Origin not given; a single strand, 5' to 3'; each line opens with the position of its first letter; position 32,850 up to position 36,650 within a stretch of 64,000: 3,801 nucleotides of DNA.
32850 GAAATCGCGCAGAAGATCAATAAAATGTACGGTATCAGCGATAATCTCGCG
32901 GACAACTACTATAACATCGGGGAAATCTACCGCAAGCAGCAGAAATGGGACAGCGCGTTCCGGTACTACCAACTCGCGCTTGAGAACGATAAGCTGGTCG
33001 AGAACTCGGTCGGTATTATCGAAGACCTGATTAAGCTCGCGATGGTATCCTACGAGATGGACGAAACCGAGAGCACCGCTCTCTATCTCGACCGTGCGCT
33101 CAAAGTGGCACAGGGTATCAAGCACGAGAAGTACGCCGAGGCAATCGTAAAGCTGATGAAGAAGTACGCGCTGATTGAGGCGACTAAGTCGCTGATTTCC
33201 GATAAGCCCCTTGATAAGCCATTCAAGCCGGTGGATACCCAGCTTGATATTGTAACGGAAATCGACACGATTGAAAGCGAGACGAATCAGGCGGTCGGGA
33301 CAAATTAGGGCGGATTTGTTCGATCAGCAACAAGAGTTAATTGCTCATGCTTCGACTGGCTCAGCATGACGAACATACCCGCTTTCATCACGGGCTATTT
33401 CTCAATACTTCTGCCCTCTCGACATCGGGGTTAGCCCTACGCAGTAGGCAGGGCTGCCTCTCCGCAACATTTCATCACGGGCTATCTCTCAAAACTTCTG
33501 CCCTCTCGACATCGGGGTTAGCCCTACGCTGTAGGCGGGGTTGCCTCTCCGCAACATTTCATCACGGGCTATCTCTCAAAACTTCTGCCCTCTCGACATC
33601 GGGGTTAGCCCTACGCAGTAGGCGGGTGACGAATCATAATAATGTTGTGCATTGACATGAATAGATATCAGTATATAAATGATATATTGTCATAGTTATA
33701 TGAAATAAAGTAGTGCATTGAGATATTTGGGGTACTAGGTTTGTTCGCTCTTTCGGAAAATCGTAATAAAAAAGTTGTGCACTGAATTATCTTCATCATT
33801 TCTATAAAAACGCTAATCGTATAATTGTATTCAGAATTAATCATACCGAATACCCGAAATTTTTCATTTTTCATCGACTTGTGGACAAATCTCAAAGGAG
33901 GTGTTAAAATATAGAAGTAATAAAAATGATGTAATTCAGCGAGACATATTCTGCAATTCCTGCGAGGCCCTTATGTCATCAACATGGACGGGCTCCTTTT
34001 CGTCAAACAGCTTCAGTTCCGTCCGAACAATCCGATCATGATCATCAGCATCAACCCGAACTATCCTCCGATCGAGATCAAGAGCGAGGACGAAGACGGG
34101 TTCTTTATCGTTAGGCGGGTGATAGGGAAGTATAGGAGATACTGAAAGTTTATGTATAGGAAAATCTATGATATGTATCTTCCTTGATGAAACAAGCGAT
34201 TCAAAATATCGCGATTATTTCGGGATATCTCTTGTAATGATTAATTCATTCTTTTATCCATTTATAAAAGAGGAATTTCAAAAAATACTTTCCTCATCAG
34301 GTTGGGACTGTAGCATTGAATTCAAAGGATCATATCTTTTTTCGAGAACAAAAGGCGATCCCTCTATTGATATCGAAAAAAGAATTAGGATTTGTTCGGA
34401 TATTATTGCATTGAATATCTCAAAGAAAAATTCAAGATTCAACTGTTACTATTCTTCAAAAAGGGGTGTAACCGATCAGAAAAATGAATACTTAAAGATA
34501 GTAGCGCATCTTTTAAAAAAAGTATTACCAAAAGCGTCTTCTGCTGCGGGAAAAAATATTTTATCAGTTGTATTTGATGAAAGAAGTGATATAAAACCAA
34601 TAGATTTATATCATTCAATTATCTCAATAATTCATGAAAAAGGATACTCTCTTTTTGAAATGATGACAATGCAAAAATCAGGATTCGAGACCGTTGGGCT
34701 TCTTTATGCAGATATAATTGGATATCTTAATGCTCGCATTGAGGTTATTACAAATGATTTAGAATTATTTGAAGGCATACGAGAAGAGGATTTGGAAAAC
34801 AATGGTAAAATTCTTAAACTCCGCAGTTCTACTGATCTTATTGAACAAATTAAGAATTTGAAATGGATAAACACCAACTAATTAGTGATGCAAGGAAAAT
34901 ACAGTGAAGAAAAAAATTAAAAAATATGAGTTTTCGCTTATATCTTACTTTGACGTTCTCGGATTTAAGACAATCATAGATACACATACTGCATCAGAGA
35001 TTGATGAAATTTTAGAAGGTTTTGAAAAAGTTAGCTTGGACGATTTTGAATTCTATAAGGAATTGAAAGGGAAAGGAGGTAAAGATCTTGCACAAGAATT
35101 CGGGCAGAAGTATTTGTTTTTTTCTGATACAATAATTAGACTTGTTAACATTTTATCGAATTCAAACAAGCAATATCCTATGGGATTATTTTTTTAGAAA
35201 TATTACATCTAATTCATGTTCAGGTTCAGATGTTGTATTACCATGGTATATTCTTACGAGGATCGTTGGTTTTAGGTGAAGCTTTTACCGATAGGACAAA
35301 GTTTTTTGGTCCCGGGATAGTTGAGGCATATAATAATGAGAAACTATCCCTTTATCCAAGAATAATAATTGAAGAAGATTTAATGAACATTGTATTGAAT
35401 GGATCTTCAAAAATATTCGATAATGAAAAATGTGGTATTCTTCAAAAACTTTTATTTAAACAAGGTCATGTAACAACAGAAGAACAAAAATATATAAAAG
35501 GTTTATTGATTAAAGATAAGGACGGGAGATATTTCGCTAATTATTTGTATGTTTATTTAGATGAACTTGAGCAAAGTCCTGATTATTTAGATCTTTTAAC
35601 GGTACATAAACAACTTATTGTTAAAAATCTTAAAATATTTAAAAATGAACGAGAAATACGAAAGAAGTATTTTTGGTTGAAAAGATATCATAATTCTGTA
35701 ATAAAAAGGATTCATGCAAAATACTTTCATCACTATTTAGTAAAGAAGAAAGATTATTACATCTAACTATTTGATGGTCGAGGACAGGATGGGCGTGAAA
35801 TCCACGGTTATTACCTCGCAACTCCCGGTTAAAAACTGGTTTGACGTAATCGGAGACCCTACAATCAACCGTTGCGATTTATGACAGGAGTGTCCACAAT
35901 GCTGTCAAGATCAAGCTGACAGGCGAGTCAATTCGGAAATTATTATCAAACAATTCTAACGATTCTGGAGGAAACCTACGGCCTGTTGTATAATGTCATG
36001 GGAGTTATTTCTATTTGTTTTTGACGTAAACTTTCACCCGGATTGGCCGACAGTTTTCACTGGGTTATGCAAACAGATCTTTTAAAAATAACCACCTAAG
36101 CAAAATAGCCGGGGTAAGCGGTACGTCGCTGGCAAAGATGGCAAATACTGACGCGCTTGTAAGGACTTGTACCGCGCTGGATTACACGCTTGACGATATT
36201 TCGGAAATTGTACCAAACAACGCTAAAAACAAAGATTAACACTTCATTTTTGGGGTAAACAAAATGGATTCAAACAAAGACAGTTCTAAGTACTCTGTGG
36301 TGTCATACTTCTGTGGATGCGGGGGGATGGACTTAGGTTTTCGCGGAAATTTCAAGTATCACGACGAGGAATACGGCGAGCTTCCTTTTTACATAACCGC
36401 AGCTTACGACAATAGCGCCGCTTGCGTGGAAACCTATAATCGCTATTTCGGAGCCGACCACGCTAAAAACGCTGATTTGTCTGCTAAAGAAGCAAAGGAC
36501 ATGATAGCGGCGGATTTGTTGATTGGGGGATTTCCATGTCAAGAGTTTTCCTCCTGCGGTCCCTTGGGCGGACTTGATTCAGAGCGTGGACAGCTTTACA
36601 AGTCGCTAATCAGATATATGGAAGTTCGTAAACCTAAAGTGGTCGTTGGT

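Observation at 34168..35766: Two-gene cargo cassette: DUF3800 protein plus a nucleotidyl-cyclase-like protein (candidate undescribed signalling/defence pair)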

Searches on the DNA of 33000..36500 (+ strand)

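Call 51: search_rna_families(source=window, start=33000, end=36500, threshold=evalue, max_evalue=5)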
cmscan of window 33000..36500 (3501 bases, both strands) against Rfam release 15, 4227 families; matches with E-value up to 5: 5.
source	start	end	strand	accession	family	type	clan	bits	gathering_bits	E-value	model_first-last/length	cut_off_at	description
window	34322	34387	+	RF02584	KRAS_3UTR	Cis-reg;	-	28.4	49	1.8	1-49/49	no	KRAS 3' UTR cis-regulatory element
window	33726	33798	-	RF02283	TtnuCD6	Gene; snRNA; snoRNA; CD-box;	-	23.7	50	1.1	1-72/72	no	Tetrahymena snoRNA TtnuCD6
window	35045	35069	-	RF01338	CRISPR-DR25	Gene; CRISPR;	CL00014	21.7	36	0.6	1-25/25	no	CRISPR RNA direct repeat element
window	34243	34379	-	RF00429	SNORA29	Gene; snRNA; snoRNA; HACA-box;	CL00030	21.2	50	2.1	1-140/140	no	Small nucleolar RNA SNORA29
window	33752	33850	-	RF01651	ceN69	Gene; snRNA; snoRNA; CD-box;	-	19.7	45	2.2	1-107/107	no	Caenorhabditis snoRNA ceN69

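Call 53: search_rna_families(sources=[L010, L011, L012, L013, L014, L015, L016, L017, L018, L019, L020, L021, L024], threshold=gathering)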
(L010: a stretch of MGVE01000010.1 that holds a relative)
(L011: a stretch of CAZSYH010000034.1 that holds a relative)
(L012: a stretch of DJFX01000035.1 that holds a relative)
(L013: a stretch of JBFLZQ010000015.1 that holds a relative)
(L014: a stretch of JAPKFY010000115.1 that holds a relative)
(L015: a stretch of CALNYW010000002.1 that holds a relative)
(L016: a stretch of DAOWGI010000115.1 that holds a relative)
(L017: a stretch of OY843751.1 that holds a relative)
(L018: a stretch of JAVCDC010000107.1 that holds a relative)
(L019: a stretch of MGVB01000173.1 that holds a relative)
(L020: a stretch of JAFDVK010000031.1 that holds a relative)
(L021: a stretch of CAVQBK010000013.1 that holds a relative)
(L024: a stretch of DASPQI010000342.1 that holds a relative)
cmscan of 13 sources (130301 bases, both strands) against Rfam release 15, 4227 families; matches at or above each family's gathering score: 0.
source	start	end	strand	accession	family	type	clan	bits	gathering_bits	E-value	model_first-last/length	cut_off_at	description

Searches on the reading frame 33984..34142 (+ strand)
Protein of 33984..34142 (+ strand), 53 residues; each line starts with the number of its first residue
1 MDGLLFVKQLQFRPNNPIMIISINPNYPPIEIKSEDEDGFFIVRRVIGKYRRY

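Call 85: search_protein_families(library=pfam, proteins=[window:33984-34142:+], max_evalue=1)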
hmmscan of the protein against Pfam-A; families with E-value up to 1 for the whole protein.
seq(53 aa): 2 families
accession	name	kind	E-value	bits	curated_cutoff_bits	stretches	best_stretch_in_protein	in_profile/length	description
PF00717.28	Peptidase_S24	-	0.00013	22.1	23.3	1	2-37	74-106/116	Peptidase S24-like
PF22921.2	FKRP_N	-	0.089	12.5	27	1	11-36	37-62/245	Fukutin-related protein stem domain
